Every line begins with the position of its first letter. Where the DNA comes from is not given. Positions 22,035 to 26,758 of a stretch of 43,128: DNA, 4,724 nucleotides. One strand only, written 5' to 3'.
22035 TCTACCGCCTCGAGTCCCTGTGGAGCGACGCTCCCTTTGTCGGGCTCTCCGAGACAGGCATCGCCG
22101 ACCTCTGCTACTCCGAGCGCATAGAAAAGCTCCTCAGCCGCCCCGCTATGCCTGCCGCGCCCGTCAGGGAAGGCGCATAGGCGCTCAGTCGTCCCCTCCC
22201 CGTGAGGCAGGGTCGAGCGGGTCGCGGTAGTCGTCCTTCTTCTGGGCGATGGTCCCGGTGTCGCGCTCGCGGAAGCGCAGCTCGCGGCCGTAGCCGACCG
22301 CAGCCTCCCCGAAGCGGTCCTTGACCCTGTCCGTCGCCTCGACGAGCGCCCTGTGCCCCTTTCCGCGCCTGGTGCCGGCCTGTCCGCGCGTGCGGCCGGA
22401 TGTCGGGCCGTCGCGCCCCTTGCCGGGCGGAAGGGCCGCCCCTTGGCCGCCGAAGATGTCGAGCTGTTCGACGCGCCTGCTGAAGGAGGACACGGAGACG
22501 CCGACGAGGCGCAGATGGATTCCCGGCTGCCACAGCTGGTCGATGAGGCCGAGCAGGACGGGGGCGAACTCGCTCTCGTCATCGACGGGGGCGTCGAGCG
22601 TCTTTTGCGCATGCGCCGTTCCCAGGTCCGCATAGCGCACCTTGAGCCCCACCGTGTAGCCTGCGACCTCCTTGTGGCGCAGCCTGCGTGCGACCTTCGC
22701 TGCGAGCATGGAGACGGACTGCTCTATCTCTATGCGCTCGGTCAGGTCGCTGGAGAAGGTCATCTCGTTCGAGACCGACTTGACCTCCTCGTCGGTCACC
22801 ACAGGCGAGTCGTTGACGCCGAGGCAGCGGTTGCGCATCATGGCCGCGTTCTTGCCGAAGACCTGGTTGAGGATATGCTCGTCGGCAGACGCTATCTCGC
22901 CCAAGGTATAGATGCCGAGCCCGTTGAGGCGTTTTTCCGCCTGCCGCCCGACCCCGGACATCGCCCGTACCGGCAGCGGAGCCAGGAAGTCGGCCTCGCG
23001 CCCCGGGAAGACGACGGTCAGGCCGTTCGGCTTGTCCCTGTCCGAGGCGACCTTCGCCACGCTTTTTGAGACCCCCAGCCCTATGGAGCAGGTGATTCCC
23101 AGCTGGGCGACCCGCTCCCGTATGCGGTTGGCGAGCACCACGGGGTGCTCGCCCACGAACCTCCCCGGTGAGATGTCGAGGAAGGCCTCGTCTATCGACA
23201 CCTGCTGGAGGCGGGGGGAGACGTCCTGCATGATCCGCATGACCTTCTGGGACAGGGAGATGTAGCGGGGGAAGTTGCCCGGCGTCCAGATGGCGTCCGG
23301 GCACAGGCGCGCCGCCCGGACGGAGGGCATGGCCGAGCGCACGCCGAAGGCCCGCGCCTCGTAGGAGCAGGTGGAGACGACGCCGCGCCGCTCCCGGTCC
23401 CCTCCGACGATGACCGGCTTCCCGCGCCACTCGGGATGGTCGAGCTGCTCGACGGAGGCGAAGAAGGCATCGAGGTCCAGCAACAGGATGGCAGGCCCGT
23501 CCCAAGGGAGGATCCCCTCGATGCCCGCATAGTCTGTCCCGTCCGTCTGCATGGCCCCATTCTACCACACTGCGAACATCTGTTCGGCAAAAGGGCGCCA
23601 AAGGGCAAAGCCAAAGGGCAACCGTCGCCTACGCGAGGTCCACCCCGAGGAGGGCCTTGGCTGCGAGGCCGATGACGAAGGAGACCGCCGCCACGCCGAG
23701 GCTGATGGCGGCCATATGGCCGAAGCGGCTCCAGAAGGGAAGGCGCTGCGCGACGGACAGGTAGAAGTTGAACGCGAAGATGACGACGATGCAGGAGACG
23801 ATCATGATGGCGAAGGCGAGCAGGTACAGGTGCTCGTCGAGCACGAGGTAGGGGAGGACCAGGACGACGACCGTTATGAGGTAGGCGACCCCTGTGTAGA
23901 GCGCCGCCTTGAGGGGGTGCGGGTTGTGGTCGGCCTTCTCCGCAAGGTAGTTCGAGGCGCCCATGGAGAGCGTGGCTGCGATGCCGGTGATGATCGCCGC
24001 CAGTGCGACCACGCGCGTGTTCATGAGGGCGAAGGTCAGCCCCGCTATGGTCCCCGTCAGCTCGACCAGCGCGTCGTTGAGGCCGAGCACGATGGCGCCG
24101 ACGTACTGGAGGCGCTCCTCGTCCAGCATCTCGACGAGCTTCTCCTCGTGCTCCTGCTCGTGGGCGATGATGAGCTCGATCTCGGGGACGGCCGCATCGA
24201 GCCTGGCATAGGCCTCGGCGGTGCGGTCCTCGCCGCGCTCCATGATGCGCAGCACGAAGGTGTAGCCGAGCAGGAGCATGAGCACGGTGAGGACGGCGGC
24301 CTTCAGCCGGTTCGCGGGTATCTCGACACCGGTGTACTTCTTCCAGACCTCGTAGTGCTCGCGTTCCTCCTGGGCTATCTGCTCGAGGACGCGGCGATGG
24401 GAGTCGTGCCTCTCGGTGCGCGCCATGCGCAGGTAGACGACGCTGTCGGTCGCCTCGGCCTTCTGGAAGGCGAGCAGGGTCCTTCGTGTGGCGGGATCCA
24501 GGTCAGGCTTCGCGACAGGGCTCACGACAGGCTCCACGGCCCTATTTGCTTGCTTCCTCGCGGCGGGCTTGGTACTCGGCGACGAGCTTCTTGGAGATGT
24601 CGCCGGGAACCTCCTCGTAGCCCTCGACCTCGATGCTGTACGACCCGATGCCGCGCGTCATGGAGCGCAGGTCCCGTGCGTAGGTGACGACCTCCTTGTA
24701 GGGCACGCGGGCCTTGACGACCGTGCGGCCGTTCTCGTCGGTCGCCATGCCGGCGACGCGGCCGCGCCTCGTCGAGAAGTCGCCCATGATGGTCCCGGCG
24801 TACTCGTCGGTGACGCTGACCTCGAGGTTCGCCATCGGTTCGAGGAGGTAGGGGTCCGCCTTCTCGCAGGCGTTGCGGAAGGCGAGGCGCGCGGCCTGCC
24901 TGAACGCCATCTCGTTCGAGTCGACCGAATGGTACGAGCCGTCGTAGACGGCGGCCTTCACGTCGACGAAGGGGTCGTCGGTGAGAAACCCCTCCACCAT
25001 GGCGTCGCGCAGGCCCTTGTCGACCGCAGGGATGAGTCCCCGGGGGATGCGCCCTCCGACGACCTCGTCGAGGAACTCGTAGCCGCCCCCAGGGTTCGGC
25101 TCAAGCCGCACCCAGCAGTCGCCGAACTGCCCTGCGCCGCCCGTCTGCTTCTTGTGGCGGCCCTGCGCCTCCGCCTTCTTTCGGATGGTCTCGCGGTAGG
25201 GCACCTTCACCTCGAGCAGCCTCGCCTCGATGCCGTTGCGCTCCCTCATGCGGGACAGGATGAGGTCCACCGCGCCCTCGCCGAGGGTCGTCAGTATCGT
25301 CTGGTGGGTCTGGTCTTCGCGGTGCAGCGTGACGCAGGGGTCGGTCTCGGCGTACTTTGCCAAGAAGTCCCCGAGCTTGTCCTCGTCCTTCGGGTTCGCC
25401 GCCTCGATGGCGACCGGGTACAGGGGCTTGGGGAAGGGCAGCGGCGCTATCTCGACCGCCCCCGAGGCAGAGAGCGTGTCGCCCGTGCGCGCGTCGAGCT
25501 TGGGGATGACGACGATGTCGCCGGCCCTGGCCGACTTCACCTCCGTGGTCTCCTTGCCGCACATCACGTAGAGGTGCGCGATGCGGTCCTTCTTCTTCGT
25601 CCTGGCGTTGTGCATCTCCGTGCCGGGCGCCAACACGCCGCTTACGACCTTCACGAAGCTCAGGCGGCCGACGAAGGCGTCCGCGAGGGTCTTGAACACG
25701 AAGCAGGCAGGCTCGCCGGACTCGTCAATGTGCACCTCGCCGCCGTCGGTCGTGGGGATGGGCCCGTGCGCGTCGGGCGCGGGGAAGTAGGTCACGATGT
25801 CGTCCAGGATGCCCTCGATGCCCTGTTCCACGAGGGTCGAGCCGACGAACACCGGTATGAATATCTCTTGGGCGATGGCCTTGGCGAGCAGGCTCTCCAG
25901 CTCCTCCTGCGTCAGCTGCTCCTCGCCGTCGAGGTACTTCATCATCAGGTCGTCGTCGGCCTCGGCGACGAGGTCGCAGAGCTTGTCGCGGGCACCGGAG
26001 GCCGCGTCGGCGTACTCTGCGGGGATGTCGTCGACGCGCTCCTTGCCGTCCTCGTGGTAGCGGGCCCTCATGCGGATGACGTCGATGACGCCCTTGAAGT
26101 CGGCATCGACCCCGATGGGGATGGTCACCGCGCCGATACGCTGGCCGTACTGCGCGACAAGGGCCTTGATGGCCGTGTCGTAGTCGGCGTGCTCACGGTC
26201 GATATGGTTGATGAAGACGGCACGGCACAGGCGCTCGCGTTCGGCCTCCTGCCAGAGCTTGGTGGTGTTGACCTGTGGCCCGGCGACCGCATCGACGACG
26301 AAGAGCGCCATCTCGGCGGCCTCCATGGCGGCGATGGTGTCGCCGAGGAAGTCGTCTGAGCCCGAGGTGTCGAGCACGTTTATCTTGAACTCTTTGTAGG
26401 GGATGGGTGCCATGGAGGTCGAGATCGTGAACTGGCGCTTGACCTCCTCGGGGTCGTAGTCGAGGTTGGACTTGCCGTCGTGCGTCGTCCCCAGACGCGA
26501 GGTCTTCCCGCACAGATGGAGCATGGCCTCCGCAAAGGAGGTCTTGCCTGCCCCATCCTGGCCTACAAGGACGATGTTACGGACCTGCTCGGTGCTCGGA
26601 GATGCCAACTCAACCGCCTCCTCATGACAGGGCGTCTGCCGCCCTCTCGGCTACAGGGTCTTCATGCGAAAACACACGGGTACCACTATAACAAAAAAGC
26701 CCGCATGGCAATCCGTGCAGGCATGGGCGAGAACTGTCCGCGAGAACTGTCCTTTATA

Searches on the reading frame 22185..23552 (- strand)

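Call 37: search_protein_families(library=pfam, proteins=[window:22185-23552:-], max_evalue=0.00001)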
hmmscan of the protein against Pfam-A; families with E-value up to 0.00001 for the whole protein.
window:22185-23552:- (455 aa): 2 families
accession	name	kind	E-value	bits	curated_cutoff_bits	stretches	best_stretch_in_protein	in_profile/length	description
PF00817.25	IMS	-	3.5e-44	150.7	23.2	1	25-171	1-148/148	impB/mucB/samB family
PF11799.13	IMS_C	-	2.2e-26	92.9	20.7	1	258-365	2-108/109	impB/mucB/samB family C-terminal domain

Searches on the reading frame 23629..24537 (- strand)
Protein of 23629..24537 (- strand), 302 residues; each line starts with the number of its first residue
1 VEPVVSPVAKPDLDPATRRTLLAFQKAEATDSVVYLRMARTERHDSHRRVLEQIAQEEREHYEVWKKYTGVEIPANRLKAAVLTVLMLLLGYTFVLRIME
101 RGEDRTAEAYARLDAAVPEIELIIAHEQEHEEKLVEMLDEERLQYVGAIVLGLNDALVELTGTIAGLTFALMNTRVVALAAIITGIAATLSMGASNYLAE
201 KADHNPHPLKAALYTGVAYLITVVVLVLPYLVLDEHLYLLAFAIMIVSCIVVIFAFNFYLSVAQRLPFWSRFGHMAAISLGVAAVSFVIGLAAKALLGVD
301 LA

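Call 37: search_protein_families(library=pfam, proteins=[window:23629-24537:-], max_evalue=0.00001)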
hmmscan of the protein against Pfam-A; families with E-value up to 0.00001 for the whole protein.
window:23629-24537:- (302 aa): 1 family
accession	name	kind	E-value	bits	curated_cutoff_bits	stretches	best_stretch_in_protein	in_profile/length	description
PF01988.24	VIT1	-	2.8e-12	47.3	28.1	1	147-203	2-59/214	VIT family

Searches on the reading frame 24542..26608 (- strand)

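Call 37: search_protein_families(library=pfam, proteins=[window:24542-26608:-], max_evalue=0.00001)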
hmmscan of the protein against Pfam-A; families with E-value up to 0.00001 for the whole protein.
window:24542-26608:- (688 aa): 6 families
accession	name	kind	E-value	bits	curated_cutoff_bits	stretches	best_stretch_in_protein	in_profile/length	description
PF03764.24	EFG_IV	-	1.4e-41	141.5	24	1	468-584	2-120/121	Elongation factor G, domain IV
PF00009.33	GTP_EFTU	-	2.6e-34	118.9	26.5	1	8-276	2-187/188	Elongation factor Tu GTP binding domain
PF00679.30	EFG_C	-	7.1e-26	90.5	27.9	1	588-674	2-88/89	Elongation factor G C-terminus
PF14492.12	EFG_III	-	6.5e-18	65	27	1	392-464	1-73/75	Elongation Factor G, domain III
PF22042.2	EF-G_D2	-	5.9e-16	58.8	27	1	302-381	4-83/84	Elongation factor G domain 2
PF03144.31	GTP_EFTU_D2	-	7.1e-12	46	30.3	1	314-379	1-72/73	Elongation factor Tu domain 2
